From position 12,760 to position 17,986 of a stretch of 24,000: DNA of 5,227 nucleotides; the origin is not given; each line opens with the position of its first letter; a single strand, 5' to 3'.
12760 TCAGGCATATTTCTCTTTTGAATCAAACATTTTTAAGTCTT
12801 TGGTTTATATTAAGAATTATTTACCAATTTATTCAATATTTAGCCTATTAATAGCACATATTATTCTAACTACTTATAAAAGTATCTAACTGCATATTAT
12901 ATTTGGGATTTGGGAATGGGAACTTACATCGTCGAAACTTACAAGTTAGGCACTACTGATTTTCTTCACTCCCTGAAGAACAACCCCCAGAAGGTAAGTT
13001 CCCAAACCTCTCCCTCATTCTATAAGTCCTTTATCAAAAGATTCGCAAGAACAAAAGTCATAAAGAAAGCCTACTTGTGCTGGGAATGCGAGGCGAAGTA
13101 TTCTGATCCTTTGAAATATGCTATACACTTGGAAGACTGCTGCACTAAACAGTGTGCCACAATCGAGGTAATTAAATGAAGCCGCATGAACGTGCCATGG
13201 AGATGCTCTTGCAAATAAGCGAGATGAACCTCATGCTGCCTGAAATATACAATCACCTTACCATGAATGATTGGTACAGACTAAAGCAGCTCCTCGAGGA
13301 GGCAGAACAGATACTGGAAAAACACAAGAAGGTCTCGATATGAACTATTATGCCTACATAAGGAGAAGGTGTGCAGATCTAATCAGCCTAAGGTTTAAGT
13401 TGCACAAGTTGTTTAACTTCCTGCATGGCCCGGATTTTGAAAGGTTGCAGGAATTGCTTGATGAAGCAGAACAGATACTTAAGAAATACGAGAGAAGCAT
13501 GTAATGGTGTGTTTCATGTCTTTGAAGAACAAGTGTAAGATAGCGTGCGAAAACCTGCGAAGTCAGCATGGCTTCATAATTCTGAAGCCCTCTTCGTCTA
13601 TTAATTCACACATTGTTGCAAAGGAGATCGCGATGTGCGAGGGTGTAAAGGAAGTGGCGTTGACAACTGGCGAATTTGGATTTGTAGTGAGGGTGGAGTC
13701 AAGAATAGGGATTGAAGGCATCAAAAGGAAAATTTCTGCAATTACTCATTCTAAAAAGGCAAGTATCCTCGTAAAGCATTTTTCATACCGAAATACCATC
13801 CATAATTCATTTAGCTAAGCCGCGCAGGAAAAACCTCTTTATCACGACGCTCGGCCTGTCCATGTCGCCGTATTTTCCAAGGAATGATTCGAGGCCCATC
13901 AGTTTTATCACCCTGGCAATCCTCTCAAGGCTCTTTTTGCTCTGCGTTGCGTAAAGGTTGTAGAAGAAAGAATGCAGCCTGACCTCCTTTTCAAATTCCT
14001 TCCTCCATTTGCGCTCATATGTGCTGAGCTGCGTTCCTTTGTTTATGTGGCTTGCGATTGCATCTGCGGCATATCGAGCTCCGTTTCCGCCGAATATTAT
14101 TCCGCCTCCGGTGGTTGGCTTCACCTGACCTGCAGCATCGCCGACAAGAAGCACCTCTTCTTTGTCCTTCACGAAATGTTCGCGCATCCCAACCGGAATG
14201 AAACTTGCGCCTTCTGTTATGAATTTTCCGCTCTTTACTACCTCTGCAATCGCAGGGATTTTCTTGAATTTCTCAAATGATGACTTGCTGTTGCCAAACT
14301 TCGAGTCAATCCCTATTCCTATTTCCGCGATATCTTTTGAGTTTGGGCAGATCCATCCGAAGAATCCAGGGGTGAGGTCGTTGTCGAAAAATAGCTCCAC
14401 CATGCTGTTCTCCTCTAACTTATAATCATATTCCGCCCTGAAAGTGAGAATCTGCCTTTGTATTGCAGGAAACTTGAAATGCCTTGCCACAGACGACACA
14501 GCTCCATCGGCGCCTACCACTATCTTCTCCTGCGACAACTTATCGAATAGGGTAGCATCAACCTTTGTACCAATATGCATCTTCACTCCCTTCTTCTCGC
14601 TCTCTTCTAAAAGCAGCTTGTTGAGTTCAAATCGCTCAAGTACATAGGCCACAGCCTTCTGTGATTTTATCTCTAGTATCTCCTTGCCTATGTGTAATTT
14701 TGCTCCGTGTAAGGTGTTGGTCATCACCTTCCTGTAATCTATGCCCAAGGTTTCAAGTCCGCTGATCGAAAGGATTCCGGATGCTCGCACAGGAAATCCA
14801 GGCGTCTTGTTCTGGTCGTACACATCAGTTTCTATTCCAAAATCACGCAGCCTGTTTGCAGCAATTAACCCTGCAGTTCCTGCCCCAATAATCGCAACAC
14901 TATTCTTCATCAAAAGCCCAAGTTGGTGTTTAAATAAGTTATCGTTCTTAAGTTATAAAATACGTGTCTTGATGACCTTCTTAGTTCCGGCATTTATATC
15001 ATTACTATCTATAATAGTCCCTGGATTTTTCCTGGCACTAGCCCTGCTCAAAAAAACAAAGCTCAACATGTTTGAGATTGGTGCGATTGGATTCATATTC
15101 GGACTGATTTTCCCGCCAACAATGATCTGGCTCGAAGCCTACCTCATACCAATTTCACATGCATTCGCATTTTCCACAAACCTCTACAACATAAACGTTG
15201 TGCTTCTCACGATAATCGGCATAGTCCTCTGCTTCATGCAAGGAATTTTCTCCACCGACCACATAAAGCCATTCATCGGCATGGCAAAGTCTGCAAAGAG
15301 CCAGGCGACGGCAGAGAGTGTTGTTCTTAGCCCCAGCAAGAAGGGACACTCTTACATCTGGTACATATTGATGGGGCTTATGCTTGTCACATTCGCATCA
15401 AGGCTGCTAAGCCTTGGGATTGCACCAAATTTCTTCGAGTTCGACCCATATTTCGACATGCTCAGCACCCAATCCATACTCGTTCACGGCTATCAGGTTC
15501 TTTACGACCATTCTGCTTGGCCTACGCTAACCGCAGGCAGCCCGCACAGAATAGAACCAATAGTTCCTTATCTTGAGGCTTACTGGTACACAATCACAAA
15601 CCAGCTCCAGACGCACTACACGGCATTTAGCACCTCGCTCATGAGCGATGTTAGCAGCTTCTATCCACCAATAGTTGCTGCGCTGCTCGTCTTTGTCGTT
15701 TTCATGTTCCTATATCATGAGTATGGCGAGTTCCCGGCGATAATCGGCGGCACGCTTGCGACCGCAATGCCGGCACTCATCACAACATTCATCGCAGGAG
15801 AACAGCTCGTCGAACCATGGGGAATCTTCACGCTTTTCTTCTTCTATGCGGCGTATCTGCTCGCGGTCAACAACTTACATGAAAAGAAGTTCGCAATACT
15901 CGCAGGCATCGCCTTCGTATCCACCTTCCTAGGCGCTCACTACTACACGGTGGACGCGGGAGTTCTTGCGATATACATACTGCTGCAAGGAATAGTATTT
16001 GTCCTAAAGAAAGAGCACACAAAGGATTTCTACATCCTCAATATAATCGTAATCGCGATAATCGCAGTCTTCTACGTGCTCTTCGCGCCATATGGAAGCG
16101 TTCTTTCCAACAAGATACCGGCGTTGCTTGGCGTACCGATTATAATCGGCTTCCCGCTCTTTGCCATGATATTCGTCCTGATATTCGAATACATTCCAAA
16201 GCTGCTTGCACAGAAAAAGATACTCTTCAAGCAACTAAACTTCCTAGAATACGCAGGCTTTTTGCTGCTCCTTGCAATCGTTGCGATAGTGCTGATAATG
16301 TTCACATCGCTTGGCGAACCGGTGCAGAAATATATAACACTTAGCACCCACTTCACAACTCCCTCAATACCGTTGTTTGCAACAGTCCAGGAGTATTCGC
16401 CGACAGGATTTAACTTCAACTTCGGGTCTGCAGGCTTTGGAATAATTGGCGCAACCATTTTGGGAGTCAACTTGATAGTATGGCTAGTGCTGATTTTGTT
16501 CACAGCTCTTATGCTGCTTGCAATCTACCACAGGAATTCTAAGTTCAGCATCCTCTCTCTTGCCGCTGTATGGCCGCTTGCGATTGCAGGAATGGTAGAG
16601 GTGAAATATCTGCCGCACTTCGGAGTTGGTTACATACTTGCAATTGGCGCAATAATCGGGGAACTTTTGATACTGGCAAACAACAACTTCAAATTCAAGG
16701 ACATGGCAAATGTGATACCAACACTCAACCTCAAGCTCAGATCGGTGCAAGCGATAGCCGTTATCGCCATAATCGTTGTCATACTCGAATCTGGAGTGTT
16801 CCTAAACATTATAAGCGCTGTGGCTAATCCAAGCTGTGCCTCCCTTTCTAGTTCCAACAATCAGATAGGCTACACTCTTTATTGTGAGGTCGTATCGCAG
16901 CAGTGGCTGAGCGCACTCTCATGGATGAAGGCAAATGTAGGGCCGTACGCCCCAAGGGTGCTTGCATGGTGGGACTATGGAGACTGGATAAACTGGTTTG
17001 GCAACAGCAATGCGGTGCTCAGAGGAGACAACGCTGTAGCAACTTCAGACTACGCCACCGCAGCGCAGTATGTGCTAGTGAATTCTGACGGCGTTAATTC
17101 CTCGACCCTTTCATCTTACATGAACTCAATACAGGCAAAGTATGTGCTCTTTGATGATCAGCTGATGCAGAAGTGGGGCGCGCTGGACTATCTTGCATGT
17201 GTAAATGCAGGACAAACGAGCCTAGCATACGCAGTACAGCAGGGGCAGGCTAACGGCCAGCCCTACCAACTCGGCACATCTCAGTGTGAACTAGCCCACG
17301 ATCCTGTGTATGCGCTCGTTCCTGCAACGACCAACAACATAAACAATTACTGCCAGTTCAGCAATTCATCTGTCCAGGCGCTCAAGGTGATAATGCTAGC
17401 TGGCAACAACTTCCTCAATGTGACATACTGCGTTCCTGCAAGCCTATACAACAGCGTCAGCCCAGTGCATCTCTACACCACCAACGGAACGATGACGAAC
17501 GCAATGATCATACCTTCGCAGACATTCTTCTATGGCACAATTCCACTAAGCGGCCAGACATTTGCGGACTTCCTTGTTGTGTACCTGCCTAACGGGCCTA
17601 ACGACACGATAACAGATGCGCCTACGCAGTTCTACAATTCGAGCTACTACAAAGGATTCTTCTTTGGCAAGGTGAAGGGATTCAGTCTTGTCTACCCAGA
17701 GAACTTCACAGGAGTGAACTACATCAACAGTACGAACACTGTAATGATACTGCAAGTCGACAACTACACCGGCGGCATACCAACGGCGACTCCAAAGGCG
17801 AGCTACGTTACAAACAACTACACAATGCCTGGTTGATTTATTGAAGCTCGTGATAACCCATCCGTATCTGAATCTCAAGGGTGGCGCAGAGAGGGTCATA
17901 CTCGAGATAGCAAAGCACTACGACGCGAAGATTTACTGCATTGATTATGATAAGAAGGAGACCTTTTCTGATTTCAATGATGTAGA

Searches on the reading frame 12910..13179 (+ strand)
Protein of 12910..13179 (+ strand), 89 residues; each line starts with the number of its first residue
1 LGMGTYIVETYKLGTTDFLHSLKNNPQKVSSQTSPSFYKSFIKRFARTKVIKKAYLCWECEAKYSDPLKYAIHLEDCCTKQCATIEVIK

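Call 5: search_protein_families(library=pfam, max_evalue=1, proteins=[window:12910-13179:+])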
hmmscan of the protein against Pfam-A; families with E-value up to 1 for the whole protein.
window:12910-13179:+ (89 aa): 1 family
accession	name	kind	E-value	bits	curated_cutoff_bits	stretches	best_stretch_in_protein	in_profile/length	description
PF14581.11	SseB_C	-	0.045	14.3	22.5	1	34-74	16-54/106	SseB protein C-terminal domain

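Call 14: find_homologous_proteins(query=window:12910-13179:+, max_evalue=0.01)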
Query window:12910-13179:+ (89 aa): 1 proteins with E <= 0.01 among 1 candidates.
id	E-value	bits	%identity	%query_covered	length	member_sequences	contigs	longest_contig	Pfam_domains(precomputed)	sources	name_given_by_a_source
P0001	1.1e-40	155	92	83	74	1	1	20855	-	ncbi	ncbi:MAG: hypothetical protein ACREBF_05125, partial [Candidatus Micrarchaeales archaeon]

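Call 16: find_encoding_contigs(protein=P0001, flank=10000, max_places=6)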
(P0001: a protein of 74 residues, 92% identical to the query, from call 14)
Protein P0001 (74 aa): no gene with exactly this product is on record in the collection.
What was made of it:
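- Tried and rejected: P0001 could not be located on a contig (call 16).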

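Call 19: search_protein_families(library=phrogs, max_evalue=0.1, proteins=[window:12910-13179:+])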
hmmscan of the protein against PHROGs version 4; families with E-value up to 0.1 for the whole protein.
window:12910-13179:+ (89 aa): 0 families

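Call 20: search_protein_families(library=padloc, max_evalue=0.1, proteins=[window:12910-13179:+])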
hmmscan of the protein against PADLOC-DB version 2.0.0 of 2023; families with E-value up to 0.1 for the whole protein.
window:12910-13179:+ (89 aa): 0 families

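Call 21: search_protein_families(library=ncbifam, max_evalue=0.1, proteins=[window:12910-13179:+])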
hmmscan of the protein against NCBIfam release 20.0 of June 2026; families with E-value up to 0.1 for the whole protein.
window:12910-13179:+ (89 aa): 1 family
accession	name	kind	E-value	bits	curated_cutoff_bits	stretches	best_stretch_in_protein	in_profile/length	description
NF047998.1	RDAC_fam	subfamily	0.0074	16.3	26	1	68-86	18-36/74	RDAC family protein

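Call 25: find_related_loci(query=A3, collection=genome_contigs, flank=10000)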
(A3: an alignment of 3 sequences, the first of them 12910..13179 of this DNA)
Query A3 (89 aa) in genome_contigs; peptide patterns used: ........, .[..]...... (x = any residue, [..] = any of these).
266 stretches matched a pattern, but none encodes a relative of the query by tblastn (E <= 1e-3).
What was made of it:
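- Tried and rejected: A genome_contigs scan with the A alignment found nothing (call 25).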

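Call 34: find_related_loci(query=A3, collection=viral_contigs, flank=8000)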
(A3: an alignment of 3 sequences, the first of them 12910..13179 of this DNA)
Query A3 (89 aa) in viral_contigs; peptide patterns used: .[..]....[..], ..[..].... (x = any residue, [..] = any of these).
53 stretches matched a pattern, but none encodes a relative of the query by tblastn (E <= 1e-3).

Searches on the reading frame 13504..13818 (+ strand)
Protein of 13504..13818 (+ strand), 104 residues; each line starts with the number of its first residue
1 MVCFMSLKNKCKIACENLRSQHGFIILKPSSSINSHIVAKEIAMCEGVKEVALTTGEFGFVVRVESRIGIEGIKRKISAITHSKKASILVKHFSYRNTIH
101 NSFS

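Call 5: search_protein_families(library=pfam, max_evalue=1, proteins=[window:13504-13818:+])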
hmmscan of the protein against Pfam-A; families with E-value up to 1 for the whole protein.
window:13504-13818:+ (104 aa): 1 family
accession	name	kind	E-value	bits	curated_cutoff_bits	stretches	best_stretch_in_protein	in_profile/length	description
PF01037.27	AsnC_trans_reg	-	0.001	19.4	25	1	31-66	9-42/73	Lrp/AsnC ligand binding domain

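Call 17: find_homologous_proteins(query=window:13504-13818:+, max_evalue=0.01)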
Query window:13504-13818:+ (104 aa): 2 proteins with E <= 0.01 among 8 candidates.
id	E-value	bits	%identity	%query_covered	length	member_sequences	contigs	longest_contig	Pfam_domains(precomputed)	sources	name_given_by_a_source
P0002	9.2e-57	207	100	96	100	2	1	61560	-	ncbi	ncbi:MAG: hypothetical protein ACREBF_00540 [Candidatus Micrarchaeales archaeon]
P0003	2.9e-31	125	69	91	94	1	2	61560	-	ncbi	ncbi:MAG: hypothetical protein ACREBF_00510 [Candidatus Micrarchaeales archaeon]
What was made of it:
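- Tried and rejected: One of them, P0001, marks a third cassette copy (calls 14, 17).
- Checked: Their locus tags are six genes apart (call 17).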

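Call 19: search_protein_families(library=phrogs, max_evalue=0.1, proteins=[window:13504-13818:+])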
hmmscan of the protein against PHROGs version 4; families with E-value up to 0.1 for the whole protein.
window:13504-13818:+ (104 aa): 0 families

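Call 20: search_protein_families(library=padloc, max_evalue=0.1, proteins=[window:13504-13818:+])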
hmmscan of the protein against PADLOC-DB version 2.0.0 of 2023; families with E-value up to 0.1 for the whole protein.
window:13504-13818:+ (104 aa): 0 families

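Call 21: search_protein_families(library=ncbifam, max_evalue=0.1, proteins=[window:13504-13818:+])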
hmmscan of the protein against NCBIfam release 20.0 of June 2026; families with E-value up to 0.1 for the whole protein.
window:13504-13818:+ (104 aa): 1 family
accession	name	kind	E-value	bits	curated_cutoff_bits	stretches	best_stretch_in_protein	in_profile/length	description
NF040947.1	trans_reg_LysM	equivalog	0.00081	19.2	180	1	19-81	58-119/136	HTH-type transcriptional regulator LysM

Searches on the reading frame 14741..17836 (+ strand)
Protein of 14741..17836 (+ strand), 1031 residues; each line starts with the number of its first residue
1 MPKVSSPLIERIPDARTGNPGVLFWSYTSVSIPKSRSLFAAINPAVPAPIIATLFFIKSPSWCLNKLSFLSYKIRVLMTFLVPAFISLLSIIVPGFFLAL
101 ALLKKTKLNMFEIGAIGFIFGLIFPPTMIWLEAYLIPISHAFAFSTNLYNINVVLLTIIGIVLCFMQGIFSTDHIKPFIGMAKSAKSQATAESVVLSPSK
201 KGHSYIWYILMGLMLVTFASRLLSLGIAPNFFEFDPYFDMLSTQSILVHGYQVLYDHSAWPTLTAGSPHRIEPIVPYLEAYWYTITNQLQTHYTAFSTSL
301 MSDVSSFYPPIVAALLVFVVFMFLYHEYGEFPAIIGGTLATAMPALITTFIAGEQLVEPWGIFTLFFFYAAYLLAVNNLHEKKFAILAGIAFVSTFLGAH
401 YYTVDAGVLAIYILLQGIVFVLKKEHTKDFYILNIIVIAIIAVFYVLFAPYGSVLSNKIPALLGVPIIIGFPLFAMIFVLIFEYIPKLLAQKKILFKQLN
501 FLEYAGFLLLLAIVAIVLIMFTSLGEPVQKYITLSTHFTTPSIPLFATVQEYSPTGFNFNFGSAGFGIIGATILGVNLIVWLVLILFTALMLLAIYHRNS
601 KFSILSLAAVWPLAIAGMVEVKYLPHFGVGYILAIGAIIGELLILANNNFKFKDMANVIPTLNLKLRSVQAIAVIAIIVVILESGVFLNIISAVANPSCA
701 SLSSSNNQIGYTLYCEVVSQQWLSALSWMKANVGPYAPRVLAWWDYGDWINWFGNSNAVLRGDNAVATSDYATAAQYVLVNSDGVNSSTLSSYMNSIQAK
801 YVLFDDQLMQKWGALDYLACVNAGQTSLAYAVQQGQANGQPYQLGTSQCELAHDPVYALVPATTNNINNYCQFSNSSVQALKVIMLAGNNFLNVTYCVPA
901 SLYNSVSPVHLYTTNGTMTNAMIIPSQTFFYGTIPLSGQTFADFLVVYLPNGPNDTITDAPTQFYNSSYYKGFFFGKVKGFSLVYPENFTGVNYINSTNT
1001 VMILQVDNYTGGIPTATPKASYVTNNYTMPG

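Call 6: search_protein_families(library=pfam, max_evalue=0.01, proteins=[window:14741-17836:+])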
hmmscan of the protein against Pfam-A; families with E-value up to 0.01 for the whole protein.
window:14741-17836:+ (1031 aa): 1 family
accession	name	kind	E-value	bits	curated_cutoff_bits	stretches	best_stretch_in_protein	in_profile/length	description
PF21436.2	STT3-PglB_core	-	0.0014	19.6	23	1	740-789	5-51/131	STT3/PglB/AglB core domain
